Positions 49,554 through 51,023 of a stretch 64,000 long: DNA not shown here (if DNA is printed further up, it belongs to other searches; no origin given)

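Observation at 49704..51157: ftsZ relocated to the 5' part of the dcw cluster (ftsL-ftsZ-ftsI)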

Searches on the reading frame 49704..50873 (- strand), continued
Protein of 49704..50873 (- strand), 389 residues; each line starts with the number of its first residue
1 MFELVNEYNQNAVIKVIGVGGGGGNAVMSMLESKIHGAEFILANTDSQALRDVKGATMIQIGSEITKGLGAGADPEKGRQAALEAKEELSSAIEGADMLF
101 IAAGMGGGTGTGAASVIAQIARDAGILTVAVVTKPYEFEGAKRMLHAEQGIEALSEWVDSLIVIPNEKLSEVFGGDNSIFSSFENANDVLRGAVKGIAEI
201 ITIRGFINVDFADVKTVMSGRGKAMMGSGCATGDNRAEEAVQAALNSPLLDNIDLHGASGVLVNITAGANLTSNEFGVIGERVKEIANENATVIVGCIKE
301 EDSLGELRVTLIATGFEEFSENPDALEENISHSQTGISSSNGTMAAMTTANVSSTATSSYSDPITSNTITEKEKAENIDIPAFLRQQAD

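Call 55: find_encoding_contigs(protein=P0173, flank=3000, max_places=3)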
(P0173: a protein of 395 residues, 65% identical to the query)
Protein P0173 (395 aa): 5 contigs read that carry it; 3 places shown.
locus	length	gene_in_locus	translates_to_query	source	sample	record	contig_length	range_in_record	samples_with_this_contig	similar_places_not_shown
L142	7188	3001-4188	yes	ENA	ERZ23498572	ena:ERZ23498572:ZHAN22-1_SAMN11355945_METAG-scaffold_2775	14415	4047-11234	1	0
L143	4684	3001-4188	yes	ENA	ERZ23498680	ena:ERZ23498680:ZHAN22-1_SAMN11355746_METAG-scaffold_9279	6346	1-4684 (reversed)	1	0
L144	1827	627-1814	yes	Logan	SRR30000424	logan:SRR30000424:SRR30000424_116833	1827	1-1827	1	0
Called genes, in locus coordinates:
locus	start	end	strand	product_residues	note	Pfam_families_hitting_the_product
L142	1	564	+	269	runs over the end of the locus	-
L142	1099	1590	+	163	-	PF02381:MraZ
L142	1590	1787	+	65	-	PF00226:DnaJ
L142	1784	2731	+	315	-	PF01795:Methyltransf_5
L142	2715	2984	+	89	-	PF04999:FtsL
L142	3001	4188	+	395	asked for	PF00091:Tubulin, PF12327:FtsZ_C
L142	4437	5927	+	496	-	PF03717:PBP_dimer (weak), PF00905:Transpeptidase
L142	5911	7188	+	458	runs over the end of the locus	PF08245:Mur_ligase_M, PF02875:Mur_ligase_C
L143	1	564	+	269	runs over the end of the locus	-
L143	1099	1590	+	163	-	PF02381:MraZ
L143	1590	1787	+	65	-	PF00226:DnaJ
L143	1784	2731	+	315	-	PF01795:Methyltransf_5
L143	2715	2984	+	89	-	PF04999:FtsL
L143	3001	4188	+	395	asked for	PF00091:Tubulin, PF12327:FtsZ_C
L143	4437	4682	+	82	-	?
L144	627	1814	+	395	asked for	PF00091:Tubulin, PF12327:FtsZ_C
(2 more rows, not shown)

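Call 56: find_encoding_contigs(protein=P0167, flank=3000, max_places=3)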
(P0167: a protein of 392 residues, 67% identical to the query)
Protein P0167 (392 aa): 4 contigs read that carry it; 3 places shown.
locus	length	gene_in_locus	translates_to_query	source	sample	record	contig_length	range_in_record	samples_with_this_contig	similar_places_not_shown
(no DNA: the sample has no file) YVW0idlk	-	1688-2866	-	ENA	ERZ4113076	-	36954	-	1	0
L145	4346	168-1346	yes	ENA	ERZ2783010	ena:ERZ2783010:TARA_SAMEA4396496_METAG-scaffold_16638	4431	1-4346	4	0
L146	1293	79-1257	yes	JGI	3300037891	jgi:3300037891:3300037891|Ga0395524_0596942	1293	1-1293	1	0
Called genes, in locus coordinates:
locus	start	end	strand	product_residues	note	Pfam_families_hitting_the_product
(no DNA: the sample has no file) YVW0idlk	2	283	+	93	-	?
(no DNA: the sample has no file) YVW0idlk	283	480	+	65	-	PF00226:DnaJ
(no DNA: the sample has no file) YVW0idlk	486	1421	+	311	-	PF01795:Methyltransf_5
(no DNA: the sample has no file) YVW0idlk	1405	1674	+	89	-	-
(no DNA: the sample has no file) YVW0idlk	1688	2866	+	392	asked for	PF00091:Tubulin, PF12327:FtsZ_C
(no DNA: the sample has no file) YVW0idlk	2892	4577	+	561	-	PF03717:PBP_dimer, PF00905:Transpeptidase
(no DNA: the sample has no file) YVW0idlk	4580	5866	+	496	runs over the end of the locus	PF08245:Mur_ligase_M, PF02875:Mur_ligase_C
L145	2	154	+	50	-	?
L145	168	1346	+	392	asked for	PF00091:Tubulin, PF12327:FtsZ_C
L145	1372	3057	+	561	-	PF03717:PBP_dimer, PF00905:Transpeptidase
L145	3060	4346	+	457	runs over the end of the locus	?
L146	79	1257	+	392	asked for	PF00091:Tubulin, PF12327:FtsZ_C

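Call 57: find_encoding_contigs(protein=P0183, flank=3000, max_places=3)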
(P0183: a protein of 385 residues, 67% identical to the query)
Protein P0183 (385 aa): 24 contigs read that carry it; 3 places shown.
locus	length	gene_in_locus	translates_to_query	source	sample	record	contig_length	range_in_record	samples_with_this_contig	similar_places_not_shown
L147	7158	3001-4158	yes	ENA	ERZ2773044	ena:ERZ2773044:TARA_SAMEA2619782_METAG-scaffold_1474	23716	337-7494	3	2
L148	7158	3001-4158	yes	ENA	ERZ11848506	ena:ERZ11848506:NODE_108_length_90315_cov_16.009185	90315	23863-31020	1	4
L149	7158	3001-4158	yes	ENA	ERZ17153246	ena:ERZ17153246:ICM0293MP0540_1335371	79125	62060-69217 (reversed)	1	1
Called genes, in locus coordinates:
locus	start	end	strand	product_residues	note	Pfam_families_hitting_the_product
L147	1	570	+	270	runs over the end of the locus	PF08241:Methyltransf_11 (faint)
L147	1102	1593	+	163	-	PF02381:MraZ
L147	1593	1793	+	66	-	PF00226:DnaJ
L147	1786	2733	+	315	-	PF01795:Methyltransf_5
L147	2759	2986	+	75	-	-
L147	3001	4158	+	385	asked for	PF00091:Tubulin, PF12327:FtsZ_C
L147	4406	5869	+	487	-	PF03717:PBP_dimer (faint), PF00905:Transpeptidase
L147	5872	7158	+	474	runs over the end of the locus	PF08245:Mur_ligase_M, PF02875:Mur_ligase_C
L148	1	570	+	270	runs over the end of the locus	PF08241:Methyltransf_11 (faint)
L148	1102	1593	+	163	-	PF02381:MraZ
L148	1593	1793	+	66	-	PF00226:DnaJ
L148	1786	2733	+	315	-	PF01795:Methyltransf_5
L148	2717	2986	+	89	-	-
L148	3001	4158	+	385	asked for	PF00091:Tubulin, PF12327:FtsZ_C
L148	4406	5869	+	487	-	PF03717:PBP_dimer (faint), PF00905:Transpeptidase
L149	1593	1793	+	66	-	PF00226:DnaJ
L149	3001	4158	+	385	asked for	PF00091:Tubulin, PF12327:FtsZ_C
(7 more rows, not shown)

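Call 58: find_encoding_contigs(protein=P0155, flank=3000, max_places=3)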
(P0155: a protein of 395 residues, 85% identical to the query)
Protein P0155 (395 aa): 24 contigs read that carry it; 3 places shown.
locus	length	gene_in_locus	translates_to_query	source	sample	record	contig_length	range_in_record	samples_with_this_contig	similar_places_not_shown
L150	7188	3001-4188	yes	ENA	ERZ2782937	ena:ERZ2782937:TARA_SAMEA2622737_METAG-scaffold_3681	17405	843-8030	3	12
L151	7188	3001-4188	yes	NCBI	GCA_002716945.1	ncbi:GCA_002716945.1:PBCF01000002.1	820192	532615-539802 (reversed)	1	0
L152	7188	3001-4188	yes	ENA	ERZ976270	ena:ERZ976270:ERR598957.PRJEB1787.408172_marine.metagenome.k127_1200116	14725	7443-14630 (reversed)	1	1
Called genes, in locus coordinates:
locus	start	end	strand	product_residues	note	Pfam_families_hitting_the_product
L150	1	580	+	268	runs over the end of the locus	-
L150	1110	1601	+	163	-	PF02381:MraZ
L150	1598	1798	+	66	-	PF00226:DnaJ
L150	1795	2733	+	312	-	PF01795:Methyltransf_5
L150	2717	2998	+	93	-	-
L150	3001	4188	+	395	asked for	PF00091:Tubulin, PF12327:FtsZ_C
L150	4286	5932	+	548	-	PF03717:PBP_dimer, PF00905:Transpeptidase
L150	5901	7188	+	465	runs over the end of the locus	PF08245:Mur_ligase_M, PF02875:Mur_ligase_C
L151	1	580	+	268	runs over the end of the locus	-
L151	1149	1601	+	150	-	PF02381:MraZ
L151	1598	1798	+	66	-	PF00226:DnaJ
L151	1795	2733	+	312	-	PF01795:Methyltransf_5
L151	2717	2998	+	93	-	-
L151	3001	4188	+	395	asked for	PF00091:Tubulin, PF12327:FtsZ_C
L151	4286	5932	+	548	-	PF03717:PBP_dimer, PF00905:Transpeptidase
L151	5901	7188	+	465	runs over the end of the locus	PF08245:Mur_ligase_M, PF02875:Mur_ligase_C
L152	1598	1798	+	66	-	PF00226:DnaJ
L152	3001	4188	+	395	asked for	PF00091:Tubulin, PF12327:FtsZ_C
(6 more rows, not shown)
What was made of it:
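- Tried and rejected: L151 is GCA_002716945.1 itself (call 58).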

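Call 75: search_protein_representatives(protein=window:49704-50873:-)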
Query: 389 residues. Proteins with E-value up to 0.001 (for the whole library): 26656; up to 1e-10: 17319; up to 1e-30: 6896. The best 150 are listed.
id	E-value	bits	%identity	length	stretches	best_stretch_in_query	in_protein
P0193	4.5e-154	529.4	47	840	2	12-320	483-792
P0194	7.7e-104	364.2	38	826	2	10-317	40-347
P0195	1.6e-103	363.1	50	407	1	7-389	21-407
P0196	1.7e-103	363.1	53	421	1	7-389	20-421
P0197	2.0e-103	362.8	52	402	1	2-388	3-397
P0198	2.5e-103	362.5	62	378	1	7-298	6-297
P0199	3.4e-101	355.5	40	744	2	14-317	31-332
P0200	1.7e-100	353.2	50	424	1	9-373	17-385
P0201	2.2e-100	352.8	62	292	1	1-281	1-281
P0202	1.3e-99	350.3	54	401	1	1-320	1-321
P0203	3.3e-99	348.9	50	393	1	9-388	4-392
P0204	2.1e-98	346.3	55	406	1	2-318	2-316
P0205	7.8e-98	344.4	54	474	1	10-330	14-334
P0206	1.3e-97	343.7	51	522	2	11-355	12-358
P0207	5.0e-97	341.8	55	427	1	2-319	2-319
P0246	9.2e-93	327.7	47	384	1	2-389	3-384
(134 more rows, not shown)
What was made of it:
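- Tried and rejected: I ran the representative search (call 75) and picked a low-GC representative, P0246.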

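Call 80: find_homologous_proteins(query=P0246, max_evalue=1e-50)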
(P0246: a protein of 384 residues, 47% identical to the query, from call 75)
Query P0246 (384 aa): 8000 proteins with E <= 1e-50 among 8000 candidates; the best 120 are listed.
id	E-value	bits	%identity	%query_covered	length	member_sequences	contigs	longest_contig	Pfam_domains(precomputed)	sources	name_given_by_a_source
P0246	1.3e-242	822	100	100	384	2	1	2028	PF00091.32,PF12327.14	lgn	-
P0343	7.5e-165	566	68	100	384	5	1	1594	PF00091.32,PF12327.14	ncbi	-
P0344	1.1e-164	566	69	100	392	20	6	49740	PF00091.32,PF12327.14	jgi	jgi:cell division protein FtsZ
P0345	5.2e-164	564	68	100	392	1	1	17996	PF00091.32,PF12327.14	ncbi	-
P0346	3.3e-163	561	67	100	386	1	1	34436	PF00091.32,PF12327.14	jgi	jgi:cell division protein FtsZ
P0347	2.1e-162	558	67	100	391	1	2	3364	PF00091.32,PF12327.14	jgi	jgi:cell division protein FtsZ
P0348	3.9e-162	558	67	100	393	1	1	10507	PF00091.32,PF12327.14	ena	-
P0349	3.9e-162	558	67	100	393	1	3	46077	PF00091.32,PF12327.14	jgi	-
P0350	4.0e-162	558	67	100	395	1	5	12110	PF00091.32,PF12327.14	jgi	-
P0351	4.7e-162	557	67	100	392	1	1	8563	PF00091.32,PF12327.14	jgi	jgi:cell division protein FtsZ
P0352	5.5e-162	557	67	100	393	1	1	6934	PF00091.32,PF12327.14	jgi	jgi:cell division protein FtsZ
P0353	6.2e-162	557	67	100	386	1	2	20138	PF00091.32,PF12327.14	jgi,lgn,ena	-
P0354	6.5e-162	557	68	100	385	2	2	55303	PF00091.32,PF12327.14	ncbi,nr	ncbi:MAG: cell division protein FtsZ [Methylococcales symbiont of Hymedesmia sp. n. MRB-2018]|nr:MAG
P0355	7.0e-162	557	67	100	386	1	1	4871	PF00091.32,PF12327.14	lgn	-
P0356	1.1e-161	556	68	100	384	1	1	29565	PF00091.32,PF12327.14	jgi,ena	-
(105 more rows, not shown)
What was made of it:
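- Tried and rejected: It turned out to belong to the Methylococcales (call 80).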
